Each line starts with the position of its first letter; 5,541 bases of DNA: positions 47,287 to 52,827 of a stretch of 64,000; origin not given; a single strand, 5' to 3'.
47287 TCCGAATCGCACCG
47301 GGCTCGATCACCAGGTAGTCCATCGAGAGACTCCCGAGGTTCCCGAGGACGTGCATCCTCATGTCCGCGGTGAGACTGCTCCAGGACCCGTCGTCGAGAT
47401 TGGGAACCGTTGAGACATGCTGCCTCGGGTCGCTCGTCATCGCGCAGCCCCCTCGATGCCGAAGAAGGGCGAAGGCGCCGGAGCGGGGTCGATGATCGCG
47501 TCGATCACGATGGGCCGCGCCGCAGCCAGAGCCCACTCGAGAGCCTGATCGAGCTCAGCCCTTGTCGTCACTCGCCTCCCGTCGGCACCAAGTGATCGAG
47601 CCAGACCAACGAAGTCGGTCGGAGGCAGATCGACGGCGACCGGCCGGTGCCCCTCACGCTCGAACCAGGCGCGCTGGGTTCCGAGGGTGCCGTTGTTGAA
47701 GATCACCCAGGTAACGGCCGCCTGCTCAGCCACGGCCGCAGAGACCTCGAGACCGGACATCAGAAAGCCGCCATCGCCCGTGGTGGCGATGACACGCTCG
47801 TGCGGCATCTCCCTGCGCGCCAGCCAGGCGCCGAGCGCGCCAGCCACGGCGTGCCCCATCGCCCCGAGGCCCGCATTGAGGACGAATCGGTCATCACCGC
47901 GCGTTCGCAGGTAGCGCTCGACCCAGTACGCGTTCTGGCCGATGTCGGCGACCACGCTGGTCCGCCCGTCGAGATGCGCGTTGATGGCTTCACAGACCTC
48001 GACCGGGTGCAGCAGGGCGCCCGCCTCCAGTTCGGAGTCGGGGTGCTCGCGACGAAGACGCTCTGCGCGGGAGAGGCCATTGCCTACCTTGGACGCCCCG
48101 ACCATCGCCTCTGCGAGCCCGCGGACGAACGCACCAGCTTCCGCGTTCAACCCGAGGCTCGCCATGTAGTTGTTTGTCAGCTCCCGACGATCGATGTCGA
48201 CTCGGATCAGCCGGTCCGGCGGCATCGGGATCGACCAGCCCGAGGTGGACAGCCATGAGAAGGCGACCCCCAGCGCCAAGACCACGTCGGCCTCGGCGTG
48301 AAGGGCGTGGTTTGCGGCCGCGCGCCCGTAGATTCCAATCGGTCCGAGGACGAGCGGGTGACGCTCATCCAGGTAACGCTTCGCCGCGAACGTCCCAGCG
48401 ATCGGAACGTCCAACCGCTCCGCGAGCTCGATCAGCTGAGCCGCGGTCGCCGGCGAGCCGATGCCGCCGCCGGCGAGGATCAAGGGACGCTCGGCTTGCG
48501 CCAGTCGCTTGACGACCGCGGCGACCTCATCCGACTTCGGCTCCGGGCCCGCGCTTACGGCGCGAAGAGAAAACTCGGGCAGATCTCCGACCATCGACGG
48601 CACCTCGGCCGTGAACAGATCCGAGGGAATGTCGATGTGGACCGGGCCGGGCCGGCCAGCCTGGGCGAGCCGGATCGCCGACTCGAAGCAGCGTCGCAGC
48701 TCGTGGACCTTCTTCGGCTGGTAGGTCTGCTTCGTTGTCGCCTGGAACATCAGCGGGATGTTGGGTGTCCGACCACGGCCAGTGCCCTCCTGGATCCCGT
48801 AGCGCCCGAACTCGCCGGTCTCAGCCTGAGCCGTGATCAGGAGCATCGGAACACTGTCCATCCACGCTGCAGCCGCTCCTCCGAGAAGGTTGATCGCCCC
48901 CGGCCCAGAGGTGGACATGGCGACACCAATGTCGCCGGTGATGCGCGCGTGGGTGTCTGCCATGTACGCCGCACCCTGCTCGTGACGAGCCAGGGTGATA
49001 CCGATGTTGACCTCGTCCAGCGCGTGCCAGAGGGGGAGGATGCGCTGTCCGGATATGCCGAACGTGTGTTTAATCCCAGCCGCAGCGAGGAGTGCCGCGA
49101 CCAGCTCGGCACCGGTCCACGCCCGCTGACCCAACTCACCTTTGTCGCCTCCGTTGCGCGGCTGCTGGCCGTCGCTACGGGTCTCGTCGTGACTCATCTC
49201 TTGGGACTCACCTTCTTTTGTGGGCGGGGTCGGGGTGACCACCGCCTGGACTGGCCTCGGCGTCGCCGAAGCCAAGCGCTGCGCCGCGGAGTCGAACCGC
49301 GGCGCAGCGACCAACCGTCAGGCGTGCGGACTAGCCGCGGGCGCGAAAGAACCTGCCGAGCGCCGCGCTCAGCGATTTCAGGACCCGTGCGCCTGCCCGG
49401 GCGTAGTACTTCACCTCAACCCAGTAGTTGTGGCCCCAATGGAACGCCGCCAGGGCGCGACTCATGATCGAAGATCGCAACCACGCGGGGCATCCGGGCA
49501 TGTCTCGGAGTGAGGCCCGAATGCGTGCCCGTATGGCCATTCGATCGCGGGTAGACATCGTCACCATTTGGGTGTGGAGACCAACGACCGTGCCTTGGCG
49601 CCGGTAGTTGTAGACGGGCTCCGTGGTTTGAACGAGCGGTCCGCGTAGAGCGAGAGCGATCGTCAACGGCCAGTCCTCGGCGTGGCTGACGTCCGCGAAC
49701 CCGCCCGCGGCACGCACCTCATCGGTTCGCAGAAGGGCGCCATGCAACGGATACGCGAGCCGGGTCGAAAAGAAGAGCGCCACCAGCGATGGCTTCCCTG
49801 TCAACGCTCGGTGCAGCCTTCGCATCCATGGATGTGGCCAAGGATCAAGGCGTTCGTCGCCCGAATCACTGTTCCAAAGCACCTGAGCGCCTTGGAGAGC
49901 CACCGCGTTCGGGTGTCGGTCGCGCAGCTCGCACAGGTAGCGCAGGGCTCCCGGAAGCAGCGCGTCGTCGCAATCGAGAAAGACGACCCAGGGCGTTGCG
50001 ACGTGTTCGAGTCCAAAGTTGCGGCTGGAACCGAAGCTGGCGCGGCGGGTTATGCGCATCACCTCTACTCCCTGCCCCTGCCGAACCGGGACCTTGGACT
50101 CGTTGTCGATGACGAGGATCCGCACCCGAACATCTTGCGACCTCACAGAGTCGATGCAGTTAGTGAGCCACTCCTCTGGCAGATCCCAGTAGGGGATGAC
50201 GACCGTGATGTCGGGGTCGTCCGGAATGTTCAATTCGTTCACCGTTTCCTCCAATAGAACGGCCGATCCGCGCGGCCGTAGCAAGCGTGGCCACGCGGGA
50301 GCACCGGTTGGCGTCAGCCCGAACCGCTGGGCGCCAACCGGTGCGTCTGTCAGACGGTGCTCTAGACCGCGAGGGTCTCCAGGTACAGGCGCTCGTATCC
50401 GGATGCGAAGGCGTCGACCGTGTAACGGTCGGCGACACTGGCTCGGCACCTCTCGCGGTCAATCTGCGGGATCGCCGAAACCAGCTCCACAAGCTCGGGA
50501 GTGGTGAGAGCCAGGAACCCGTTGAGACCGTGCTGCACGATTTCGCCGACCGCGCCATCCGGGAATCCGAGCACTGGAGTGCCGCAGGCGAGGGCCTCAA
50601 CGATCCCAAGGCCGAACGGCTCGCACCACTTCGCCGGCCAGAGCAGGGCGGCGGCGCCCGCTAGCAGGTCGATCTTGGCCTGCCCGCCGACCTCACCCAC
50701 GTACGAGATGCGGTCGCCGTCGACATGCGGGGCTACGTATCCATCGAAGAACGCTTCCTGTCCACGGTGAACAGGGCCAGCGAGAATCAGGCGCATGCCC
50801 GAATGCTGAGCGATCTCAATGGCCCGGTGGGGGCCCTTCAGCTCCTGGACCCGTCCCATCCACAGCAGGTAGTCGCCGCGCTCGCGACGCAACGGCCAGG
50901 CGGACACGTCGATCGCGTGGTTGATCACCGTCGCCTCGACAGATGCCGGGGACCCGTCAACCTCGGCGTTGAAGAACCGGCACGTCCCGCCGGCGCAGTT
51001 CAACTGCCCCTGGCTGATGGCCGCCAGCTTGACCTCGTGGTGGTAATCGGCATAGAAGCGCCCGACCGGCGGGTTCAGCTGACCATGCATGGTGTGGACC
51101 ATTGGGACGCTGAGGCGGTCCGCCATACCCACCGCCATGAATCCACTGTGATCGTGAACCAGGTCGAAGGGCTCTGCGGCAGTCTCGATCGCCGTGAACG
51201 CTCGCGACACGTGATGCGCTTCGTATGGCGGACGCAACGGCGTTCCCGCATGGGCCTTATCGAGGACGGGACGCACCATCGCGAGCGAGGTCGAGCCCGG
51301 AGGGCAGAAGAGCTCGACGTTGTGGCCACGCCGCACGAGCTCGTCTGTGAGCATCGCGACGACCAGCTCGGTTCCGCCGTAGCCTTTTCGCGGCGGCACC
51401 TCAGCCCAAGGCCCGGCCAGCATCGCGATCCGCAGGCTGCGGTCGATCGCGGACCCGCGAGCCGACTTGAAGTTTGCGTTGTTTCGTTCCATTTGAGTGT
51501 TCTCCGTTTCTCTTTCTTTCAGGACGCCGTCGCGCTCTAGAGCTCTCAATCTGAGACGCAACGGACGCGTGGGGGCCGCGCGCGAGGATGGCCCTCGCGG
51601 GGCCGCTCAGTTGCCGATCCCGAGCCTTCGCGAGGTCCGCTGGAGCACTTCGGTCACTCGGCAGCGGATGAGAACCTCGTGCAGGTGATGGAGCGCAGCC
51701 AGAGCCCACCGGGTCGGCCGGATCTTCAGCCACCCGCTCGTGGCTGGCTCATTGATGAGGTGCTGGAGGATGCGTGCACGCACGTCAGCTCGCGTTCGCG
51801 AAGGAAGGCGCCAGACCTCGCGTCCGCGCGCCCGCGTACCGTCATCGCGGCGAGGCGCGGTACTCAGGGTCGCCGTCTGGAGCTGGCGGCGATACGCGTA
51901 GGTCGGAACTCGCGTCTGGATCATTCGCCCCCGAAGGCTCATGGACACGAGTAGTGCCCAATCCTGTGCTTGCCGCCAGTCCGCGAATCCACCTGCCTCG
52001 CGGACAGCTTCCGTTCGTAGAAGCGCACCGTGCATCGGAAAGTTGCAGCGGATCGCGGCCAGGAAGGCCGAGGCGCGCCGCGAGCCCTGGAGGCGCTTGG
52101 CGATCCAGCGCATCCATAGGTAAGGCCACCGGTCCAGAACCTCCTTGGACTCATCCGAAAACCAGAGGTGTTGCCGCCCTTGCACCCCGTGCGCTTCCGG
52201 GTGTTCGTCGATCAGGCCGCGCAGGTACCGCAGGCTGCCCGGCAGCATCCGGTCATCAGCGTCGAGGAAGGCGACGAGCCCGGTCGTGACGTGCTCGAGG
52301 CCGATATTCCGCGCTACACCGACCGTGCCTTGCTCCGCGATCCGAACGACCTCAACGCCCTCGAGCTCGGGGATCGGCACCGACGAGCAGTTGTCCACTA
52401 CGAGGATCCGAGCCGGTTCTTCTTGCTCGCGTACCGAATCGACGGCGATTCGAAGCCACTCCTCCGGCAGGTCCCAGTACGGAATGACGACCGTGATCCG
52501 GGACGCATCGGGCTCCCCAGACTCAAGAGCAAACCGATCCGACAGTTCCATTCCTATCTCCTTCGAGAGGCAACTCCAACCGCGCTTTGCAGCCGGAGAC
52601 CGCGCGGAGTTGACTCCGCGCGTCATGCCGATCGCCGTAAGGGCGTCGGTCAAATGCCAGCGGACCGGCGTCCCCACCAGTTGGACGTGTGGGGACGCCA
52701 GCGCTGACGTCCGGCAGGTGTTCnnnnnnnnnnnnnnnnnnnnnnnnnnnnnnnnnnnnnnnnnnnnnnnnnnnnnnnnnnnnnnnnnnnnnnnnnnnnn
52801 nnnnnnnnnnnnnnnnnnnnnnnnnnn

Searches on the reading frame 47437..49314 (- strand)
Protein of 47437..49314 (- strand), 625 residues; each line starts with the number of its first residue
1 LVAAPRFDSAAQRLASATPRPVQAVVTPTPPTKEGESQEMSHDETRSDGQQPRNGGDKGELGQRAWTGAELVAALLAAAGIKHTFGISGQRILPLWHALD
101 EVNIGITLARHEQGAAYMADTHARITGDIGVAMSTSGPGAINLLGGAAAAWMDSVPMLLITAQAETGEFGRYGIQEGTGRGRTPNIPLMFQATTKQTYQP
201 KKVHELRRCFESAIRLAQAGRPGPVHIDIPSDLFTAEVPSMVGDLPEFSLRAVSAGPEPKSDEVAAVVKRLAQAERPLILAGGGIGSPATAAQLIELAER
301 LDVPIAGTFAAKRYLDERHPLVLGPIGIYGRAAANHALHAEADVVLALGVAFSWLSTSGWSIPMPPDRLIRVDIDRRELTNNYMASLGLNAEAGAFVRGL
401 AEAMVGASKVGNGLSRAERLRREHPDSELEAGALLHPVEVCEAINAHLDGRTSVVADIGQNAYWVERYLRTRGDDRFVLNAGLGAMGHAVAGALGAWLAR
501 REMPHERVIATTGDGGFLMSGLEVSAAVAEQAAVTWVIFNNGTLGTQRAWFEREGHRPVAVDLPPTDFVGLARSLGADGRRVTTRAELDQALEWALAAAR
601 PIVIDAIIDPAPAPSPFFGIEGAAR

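Call 67: search_protein_families(library=pfam, proteins=[window:47437-49314:-], max_evalue=0.00001)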
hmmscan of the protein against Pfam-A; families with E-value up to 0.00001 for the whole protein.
window:47437-49314:- (625 aa): 3 families
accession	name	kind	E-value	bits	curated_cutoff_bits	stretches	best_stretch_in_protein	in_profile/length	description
PF02775.26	TPP_enzyme_C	-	9.2e-36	123.4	21.9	1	457-605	1-150/151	Thiamine pyrophosphate enzyme, C-terminal TPP binding domain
PF00205.28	TPP_enzyme_M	-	2.4e-34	118.4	30.4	1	264-399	1-136/137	Thiamine pyrophosphate enzyme, central domain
PF02776.23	TPP_enzyme_N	-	2.5e-34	118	26.8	1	67-176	2-112/119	Thiamine pyrophosphate enzyme, N-terminal TPP binding domain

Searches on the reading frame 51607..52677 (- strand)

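Call 29: search_protein_families(library=pfam, proteins=[window:51607-52677:-], max_evalue=0.001)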
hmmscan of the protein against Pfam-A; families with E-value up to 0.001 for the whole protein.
window:51607-52677:- (356 aa): 3 families
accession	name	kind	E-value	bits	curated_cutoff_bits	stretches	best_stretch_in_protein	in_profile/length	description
PF00535.33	Glycos_transf_2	-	7.4e-15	55.7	23.3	1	62-180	1-126/168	Glycosyl transferase family 2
PF13632.12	Glyco_trans_2_3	-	5.9e-08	33.2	27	1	135-273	2-128/198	Glycosyl transferase family group 2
PF13641.12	Glyco_tranf_2_3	-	4.2e-06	27.4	27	1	104-265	47-212/230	Glycosyltransferase like family 2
